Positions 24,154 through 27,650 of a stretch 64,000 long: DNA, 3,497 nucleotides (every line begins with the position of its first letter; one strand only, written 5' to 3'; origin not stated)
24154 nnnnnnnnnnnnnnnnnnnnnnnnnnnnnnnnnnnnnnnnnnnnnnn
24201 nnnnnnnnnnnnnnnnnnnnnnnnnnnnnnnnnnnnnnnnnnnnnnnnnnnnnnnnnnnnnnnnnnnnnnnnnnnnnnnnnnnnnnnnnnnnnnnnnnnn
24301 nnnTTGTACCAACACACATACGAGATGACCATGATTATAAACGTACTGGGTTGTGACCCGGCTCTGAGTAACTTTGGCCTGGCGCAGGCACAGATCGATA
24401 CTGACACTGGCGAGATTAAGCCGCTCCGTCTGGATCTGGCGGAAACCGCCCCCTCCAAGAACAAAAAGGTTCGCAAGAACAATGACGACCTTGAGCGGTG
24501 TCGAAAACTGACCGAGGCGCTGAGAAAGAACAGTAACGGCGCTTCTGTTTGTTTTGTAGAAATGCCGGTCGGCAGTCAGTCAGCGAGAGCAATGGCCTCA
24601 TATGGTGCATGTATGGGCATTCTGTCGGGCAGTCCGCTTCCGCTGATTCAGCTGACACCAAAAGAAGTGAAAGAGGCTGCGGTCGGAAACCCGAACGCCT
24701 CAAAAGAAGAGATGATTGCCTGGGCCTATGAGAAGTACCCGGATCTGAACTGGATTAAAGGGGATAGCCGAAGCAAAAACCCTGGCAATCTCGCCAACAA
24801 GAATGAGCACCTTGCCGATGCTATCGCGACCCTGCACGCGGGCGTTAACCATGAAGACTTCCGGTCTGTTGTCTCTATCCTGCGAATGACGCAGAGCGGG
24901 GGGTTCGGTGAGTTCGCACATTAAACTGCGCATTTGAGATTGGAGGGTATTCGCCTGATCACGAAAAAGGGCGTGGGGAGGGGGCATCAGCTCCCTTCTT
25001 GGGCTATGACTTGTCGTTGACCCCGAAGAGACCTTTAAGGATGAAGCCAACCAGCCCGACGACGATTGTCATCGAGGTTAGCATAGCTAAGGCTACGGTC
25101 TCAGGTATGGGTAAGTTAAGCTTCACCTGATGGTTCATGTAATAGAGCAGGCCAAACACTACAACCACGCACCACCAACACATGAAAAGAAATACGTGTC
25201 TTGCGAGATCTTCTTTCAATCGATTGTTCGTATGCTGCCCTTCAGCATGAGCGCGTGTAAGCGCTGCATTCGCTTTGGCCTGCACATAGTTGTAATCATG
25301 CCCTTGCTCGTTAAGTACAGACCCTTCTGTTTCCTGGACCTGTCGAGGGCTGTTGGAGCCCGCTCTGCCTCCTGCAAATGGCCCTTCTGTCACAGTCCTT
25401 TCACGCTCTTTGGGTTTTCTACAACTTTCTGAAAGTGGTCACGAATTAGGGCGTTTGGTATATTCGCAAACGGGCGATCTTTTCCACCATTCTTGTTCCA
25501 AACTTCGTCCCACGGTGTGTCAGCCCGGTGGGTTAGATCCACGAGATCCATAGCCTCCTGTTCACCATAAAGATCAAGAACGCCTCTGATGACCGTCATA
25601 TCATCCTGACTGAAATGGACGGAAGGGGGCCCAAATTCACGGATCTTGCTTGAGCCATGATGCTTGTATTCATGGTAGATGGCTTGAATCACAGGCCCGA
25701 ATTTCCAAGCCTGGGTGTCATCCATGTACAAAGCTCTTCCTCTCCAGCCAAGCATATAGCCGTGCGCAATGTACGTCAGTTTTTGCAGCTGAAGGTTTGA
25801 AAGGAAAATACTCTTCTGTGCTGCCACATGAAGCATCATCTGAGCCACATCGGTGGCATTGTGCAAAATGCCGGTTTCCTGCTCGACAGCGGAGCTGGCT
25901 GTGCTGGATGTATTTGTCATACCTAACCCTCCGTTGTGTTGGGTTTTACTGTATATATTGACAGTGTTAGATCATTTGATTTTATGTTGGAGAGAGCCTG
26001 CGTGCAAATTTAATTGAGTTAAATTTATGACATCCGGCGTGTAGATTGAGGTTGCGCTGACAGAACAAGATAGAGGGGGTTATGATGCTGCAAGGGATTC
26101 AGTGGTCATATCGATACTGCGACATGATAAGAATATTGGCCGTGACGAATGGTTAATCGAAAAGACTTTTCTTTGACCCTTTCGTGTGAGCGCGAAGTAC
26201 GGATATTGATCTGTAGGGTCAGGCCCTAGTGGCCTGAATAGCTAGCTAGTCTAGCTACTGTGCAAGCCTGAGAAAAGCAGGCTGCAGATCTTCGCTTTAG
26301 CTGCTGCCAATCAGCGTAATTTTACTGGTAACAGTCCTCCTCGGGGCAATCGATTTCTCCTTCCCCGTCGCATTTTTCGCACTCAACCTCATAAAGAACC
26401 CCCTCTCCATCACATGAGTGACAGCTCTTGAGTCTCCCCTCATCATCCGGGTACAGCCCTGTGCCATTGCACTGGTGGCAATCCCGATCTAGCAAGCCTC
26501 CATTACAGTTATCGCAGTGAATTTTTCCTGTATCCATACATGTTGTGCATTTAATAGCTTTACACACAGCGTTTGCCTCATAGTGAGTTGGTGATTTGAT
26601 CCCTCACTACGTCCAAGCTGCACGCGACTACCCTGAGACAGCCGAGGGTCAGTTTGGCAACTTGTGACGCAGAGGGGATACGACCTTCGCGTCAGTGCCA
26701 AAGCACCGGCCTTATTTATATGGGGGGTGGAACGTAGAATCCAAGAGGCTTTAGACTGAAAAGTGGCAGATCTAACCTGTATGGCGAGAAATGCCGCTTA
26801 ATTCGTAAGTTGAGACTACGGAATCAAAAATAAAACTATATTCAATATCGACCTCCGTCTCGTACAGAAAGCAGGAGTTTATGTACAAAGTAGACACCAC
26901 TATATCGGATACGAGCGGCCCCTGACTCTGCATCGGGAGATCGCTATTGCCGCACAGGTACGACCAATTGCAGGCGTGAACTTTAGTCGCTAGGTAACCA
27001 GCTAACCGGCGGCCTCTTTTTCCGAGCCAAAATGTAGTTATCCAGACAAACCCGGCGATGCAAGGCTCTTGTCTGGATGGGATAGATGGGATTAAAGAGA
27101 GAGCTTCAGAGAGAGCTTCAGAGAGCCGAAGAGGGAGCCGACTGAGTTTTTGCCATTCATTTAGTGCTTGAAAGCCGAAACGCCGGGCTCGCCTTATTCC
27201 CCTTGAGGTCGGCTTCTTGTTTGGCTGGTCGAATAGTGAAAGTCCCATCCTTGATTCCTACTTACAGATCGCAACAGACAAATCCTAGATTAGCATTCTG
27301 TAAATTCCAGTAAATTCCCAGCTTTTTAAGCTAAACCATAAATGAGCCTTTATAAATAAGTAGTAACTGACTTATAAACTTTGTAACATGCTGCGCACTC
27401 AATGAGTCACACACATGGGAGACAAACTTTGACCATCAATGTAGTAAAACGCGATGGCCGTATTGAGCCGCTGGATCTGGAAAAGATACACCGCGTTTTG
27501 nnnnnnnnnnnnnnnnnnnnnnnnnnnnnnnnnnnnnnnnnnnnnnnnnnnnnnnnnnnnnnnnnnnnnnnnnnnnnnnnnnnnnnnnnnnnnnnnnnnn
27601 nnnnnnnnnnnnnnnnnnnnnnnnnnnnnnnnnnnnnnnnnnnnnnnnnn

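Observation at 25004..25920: Candidate PanA-PanT type II toxin-antitoxin: Panacea-domain protein translationally coupled to a two-TM mini-protein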

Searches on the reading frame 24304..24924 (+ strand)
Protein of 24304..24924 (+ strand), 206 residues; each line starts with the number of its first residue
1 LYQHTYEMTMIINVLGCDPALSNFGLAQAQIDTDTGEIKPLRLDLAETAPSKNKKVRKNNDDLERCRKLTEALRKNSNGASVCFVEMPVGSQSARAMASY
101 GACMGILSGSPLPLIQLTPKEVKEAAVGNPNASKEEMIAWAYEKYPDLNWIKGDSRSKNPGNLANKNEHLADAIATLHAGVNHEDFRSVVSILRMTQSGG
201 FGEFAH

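Call 15: search_protein_families(library=pfam, proteins=[window:24304-24924:+], max_evalue=0.01)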
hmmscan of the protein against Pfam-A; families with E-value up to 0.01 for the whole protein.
window:24304-24924:+ (206 aa): 0 families

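Call 36: find_related_loci(query=window:24304-24921:+, collection=viral_contigs, flank=8000)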
Query window:24304-24921:+ (206 aa) in viral_contigs; peptide patterns used: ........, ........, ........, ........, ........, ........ (x = any residue, [..] = any of these).
29 stretches matched a pattern, but none encodes a relative of the query by tblastn (E <= 1e-3).

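Call 43: find_related_loci(query=window:24304-24921:+, collection=metagenome_contigs, flank=10000)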
Query window:24304-24921:+ (206 aa) in metagenome_contigs; peptide patterns used: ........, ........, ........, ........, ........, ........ (x = any residue, [..] = any of these).
447 stretches matched a pattern; 1 encode a relative of the query (tblastn E <= 1e-3); 1 distinct loci.
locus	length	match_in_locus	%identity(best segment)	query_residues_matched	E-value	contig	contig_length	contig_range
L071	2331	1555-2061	38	12-186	3e-33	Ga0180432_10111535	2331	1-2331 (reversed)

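Call 44: search_dna_similar(query=window:24304-24921:+, collection=phages, mode=protein, max_rows=12, max_evalue=0.001)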
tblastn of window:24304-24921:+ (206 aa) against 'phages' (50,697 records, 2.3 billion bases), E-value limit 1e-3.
Records with a match: 318; places in all: 318; records where one place covers at least 80% of the query: 297.
Best place of each record, by identity: <60% 318.
By first word of the organism name: Pseudomonas 103; Escherichia 71; Klebsiella 30; Achromobacter 17; Erwinia 17; Pectobacterium 14; Stenotrophomonas 12; Rhizobium 10; Acinetobacter 7; Burkholderia 5; and 14 more.
By host as written in the record: Pseudomonas aeruginosa 35; Escherichia coli 27; - 26; Pseudomonas aeruginosa ATCC 27853 12; Achromobacter xylosoxidans I2BC 12; Pseudomonas aeruginosa PAO1 11; Stenotrophomonas maltophilia 9; Klebsiella pneumoniae 9; and 104 more.
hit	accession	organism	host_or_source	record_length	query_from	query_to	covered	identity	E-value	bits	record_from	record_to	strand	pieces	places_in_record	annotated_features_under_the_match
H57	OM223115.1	Pseudomonas phage hairong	Pseudomonas syringae pv. actinidiae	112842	5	198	94%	47.7%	2e-54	192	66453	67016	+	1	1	crossover junction endodeoxyribonuclease | HNH endonuclease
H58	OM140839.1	Pseudomonas phage ZY21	Pseudomonas syringae pv. actinidiae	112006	7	198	93%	45.9%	1e-50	181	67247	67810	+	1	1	crossover junction endodeoxyribonuclease | HNH endonuclease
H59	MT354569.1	Pseudomonas phage phiK7B1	Pseudomonas syringae pv. actinidiae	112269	7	198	93%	45.9%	1e-50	181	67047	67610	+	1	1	crossover junction endodeoxyribonuclease | putative homing endonuclease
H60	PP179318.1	Pseudomonas phage Nican01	Pseudomonas syringae CC0094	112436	3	198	95%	44.4%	1e-50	181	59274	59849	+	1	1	crossover junction endodeoxyribonuclease | putative homing endonuclease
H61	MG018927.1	Pseudomonas phage nickie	Pseudomonas syringae pv. avii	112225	7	198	93%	45.4%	1e-49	177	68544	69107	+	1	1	ruvC: crossover junction endodeoxyribonuclease | putative homing endonuclease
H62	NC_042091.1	Pseudomonas phage nickie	Pseudomonas syringae pv. avii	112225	7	198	93%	45.4%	1e-49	177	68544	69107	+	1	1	ruvC: RuvC-like Holliday junction resolvase | HNH endonuclease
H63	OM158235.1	Stenotrophomonas phage C121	Stenotrophomonas maltophilia YCR3A-1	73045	10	193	89%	46.8%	5e-41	153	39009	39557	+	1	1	RuvC-like resolvase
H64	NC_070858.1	Stenotrophomonas phage C121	Stenotrophomonas maltophilia YCR3A-1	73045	10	193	89%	46.8%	5e-41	153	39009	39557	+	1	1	RuvC-like Holliday junction resolvase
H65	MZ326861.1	Stenotrophomonas phage Philippe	Stenotrophomonas maltophilia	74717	7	193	91%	45.5%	2e-41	154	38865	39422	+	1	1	RuvC-like resolvase | ssDNA-binding protein | ribosome_binding_site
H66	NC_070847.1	Stenotrophomonas phage Philippe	Stenotrophomonas maltophilia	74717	7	193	91%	45.5%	2e-41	154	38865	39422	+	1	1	RuvC-like Holliday junction resolvase | ssDNA-binding protein | ribosome_binding_site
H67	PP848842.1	Klebsiella phage vB_Kpn16-P2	Klebsiella pneumoniae Kpn16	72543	10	192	89%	46.2%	1e-43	160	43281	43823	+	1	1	RuvC-like Holliday junction resolvase | single strand DNA binding protein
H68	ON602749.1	Klebsiella phage VLCpiP4a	Klebsiella pneumoniae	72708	10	192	89%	46.2%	1e-43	160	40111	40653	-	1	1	hypothetical protein | single strand DNA binding protein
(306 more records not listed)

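Call 45: get_annotated_region(hit=H62, flank=7000)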
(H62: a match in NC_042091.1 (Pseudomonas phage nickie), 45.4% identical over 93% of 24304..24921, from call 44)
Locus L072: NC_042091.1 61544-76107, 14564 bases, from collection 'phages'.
description: Pseudomonas phage nickie, complete genome.
organism: Pseudomonas phage nickie (NCBI taxid 2048977)
taxonomy: Viruses; Duplodnaviria; Heunggongvirae; Uroviricota; Caudoviricetes; Nickievirus; Nickievirus nickie
host: Pseudomonas syringae pv. avii; source: wastewater; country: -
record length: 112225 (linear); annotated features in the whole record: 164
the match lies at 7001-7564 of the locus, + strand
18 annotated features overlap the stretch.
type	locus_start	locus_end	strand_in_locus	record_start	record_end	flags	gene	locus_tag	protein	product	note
CDS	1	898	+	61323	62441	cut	RecA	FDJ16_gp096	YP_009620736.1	recombinase A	-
CDS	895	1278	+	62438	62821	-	-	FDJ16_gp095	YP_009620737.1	hypothetical protein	-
CDS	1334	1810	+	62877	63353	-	-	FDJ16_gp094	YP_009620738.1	hypothetical protein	-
CDS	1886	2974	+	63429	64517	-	-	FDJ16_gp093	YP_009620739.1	calcineurin-like phosphoesterase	-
CDS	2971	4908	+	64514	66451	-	-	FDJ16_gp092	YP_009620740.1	exonuclease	-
CDS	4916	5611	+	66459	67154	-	-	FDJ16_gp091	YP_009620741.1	hypothetical protein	-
CDS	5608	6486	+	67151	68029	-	-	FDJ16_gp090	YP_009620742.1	hypothetical protein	-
CDS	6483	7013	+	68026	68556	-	-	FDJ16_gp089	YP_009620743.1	HNH endonuclease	-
CDS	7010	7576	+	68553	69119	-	ruvC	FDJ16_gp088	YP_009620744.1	RuvC-like Holliday junction resolvase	crossover junction endodeoxyribonuclease RuvC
CDS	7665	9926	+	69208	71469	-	nrdA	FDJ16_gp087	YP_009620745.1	ribonucleotide reductase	-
CDS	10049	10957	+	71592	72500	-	-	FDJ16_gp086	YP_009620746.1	hypothetical protein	-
CDS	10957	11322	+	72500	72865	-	-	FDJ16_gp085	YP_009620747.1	hypothetical protein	-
CDS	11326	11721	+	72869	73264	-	-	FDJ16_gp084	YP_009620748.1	hypothetical protein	-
CDS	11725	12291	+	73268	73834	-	-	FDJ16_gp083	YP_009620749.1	hypothetical protein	-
CDS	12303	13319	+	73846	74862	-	nrdB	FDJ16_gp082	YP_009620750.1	ribonucleoside-diphosphate reductase subunit beta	-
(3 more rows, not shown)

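Call 50: search_protein_families(library=phrogs, proteins=[window:24304-24924:+], max_evalue=0.01)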
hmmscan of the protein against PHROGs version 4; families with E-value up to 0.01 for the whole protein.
window:24304-24924:+ (206 aa): 3 families
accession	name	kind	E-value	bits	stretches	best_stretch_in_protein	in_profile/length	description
phrog_159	-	DNA, RNA and nucleotide metabolism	5.2e-39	135.1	1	4-188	80-254/330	RuvC-like Holliday junction resolvase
phrog_18320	-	unknown function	3.7e-32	112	1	61-194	4-135/137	-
phrog_1770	-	DNA, RNA and nucleotide metabolism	6.9e-08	33.6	1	14-183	6-150/158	Holliday junction resolvase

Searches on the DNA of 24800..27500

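Call 48: search_rna_families(source=window, start=24800, end=27500, threshold=evalue, max_evalue=1)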
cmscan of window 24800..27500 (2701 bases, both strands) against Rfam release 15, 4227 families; matches with E-value up to 1: 1.
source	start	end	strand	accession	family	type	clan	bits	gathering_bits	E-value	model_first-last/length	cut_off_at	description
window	26087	26123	+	RF01346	CRISPR-DR36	Gene; CRISPR;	-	19.7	38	0.36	1-36/36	no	CRISPR RNA direct repeat element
